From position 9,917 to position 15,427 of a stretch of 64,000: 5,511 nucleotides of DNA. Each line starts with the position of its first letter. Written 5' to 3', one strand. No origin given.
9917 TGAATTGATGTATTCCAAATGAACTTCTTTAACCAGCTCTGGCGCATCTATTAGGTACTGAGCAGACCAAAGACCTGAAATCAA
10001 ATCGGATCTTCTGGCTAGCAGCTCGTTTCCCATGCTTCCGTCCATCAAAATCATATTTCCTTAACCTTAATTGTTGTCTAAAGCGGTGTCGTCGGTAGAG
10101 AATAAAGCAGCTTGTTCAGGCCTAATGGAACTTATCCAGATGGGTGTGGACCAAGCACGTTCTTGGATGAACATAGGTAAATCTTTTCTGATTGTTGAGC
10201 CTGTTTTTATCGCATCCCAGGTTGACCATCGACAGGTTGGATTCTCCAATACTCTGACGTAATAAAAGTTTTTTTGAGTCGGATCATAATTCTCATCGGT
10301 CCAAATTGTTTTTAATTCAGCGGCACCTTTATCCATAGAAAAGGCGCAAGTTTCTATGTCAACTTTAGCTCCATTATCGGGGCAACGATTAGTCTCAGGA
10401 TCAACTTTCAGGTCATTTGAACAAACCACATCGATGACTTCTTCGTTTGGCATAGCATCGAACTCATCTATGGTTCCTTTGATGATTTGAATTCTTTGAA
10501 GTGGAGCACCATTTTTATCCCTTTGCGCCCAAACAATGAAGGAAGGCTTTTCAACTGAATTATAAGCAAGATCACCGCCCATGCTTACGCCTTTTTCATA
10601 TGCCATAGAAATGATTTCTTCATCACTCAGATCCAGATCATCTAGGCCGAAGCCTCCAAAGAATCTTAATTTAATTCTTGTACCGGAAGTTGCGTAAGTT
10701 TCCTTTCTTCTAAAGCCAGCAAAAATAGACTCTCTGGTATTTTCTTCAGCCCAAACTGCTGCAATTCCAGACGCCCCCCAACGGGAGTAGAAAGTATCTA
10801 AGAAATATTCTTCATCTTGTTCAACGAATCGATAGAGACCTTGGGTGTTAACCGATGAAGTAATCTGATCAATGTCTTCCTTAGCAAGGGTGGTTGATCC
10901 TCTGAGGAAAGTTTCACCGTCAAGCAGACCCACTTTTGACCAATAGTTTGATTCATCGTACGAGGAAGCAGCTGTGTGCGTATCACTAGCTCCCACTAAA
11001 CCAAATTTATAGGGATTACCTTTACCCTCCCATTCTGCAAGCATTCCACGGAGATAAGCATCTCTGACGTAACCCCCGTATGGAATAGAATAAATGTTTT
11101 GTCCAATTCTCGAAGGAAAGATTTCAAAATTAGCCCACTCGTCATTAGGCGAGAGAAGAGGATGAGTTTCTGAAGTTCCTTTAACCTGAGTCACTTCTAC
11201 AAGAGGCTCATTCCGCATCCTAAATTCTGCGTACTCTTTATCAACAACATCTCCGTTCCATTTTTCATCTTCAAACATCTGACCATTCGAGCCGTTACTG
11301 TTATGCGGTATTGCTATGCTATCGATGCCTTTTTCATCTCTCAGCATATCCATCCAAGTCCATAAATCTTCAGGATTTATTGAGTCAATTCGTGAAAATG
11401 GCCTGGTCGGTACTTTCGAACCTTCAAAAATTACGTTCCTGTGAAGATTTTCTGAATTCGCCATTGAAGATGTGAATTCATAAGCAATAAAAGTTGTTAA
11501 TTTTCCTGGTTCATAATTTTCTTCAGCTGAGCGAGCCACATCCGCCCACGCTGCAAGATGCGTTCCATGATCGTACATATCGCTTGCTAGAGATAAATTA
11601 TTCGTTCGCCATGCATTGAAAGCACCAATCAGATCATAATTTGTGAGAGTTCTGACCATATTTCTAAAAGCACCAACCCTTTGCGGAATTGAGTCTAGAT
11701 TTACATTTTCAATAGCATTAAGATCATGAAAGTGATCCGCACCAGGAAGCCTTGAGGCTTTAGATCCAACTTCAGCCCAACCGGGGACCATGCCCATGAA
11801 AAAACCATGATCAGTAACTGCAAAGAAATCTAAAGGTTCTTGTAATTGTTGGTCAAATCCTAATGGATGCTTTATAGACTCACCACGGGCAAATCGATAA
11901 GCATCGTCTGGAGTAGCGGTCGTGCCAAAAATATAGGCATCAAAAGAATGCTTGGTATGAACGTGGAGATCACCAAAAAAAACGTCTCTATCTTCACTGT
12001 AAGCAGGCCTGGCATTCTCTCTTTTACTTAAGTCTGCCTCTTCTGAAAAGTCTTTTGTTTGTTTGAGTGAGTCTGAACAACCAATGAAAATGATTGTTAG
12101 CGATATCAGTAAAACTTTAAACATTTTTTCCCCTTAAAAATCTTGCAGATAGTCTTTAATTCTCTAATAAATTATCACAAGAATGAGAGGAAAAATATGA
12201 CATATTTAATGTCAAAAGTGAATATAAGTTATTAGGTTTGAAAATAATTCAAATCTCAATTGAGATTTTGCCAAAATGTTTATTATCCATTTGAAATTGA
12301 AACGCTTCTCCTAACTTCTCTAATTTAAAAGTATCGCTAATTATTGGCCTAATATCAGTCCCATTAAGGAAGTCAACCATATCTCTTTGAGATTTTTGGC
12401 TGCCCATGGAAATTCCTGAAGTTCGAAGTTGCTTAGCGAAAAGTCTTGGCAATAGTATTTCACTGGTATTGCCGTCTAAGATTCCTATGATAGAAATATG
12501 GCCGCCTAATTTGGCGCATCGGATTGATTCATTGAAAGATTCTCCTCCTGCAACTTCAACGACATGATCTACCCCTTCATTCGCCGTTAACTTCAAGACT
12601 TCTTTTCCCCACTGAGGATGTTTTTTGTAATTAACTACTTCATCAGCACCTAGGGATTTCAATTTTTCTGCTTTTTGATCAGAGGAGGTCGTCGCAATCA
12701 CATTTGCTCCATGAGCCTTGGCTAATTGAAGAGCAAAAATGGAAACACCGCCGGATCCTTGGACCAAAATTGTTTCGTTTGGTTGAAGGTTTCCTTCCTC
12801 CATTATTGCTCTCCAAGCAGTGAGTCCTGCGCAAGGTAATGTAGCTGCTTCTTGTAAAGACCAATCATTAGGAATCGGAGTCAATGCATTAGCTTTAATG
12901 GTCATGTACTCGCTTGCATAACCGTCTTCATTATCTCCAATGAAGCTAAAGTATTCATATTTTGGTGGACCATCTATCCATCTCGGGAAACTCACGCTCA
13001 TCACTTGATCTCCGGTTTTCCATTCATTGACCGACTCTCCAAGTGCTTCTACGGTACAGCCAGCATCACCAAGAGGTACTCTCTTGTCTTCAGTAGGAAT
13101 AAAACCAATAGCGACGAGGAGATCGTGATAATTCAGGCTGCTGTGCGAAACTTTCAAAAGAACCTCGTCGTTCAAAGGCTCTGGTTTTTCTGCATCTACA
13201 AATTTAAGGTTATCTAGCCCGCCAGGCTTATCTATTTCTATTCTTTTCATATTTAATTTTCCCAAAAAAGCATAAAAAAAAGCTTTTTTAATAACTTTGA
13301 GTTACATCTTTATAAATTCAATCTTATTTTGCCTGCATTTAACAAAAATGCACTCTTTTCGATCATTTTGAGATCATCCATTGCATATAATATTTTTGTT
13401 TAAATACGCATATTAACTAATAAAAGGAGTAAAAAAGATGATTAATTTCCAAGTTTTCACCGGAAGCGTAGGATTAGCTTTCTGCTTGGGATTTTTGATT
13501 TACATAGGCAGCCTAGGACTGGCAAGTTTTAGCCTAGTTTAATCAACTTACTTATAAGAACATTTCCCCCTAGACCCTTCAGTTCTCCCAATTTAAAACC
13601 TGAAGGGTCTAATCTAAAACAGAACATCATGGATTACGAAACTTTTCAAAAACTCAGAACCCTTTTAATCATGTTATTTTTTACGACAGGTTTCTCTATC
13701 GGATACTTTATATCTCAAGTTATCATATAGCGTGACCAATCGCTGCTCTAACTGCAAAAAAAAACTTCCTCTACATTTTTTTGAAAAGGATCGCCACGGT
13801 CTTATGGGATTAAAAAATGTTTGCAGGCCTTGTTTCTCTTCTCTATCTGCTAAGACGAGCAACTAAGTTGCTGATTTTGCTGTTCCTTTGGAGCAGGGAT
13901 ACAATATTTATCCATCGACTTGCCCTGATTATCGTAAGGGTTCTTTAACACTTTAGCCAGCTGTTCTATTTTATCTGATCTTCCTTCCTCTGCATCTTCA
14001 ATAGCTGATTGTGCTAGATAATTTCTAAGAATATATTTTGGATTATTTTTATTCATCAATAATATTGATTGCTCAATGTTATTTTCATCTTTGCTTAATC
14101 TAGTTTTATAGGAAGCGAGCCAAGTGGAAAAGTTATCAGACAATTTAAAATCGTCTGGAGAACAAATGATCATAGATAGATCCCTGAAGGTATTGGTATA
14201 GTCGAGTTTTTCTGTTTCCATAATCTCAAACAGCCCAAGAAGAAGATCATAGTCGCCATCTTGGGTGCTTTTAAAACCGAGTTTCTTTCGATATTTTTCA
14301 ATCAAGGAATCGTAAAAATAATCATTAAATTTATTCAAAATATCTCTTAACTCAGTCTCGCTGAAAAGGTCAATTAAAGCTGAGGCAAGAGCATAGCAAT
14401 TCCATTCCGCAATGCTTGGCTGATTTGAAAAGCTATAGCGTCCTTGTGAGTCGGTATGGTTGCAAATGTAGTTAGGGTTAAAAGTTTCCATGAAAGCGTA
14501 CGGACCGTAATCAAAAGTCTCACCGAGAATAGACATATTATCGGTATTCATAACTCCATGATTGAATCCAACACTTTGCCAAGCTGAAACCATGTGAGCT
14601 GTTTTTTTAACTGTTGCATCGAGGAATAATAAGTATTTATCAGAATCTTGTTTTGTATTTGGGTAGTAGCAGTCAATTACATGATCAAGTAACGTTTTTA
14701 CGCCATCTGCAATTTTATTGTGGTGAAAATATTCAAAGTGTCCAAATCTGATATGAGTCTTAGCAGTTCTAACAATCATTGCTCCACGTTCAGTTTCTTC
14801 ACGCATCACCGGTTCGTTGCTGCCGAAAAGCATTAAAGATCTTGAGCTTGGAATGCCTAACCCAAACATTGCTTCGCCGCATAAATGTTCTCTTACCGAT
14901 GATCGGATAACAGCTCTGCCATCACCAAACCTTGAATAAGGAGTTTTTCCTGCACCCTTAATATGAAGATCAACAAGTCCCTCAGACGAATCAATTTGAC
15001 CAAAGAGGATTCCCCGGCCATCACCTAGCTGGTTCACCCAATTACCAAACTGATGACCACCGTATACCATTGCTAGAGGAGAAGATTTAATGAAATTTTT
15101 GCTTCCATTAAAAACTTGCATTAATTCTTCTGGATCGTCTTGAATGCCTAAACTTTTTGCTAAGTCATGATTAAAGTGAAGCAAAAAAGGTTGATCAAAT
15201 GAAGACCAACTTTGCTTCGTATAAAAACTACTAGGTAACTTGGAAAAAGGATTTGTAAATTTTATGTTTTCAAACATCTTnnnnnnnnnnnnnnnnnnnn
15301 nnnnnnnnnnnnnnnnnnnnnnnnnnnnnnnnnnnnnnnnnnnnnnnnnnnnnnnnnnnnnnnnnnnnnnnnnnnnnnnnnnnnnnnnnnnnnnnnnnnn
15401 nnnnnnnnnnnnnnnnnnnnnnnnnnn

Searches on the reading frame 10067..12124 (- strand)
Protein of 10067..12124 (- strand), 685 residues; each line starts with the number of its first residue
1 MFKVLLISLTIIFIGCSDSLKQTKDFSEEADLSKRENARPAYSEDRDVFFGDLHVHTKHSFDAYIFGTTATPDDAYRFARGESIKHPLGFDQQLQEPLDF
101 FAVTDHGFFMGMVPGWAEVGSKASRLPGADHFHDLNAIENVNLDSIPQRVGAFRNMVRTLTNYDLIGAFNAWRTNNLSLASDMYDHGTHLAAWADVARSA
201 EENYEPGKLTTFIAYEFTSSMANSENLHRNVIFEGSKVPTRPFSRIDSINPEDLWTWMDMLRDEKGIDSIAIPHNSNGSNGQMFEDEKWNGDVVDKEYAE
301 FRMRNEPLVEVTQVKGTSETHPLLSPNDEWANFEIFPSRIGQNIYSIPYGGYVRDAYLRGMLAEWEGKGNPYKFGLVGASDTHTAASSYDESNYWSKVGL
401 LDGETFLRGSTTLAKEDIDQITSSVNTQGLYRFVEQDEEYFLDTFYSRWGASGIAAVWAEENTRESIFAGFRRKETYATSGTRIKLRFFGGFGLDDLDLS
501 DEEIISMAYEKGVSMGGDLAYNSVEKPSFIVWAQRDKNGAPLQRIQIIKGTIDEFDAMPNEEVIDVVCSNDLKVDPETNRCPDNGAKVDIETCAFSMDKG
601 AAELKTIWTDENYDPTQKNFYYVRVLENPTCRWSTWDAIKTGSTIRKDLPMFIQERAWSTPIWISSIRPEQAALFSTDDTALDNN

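Call 70: search_protein_families(library=pfam, proteins=[window:10067-12124:-], max_evalue=0.001)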
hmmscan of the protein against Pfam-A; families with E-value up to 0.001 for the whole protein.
window:10067-12124:- (685 aa): 1 family
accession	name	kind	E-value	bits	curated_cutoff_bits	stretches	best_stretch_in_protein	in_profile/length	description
PF12228.14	DUF3604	-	3.5e-213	709.7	20.4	1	44-665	2-590/591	Protein of unknown function (DUF3604)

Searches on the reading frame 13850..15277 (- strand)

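Call 70: search_protein_families(library=pfam, proteins=[window:13850-15277:-], max_evalue=0.001)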
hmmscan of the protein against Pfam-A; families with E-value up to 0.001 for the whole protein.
window:13850-15277:- (475 aa): 1 family
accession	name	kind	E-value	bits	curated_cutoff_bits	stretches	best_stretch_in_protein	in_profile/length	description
PF02696.19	SelO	-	1.1e-134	450.2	22.8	1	3-442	3-463/466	Protein adenylyltransferase SelO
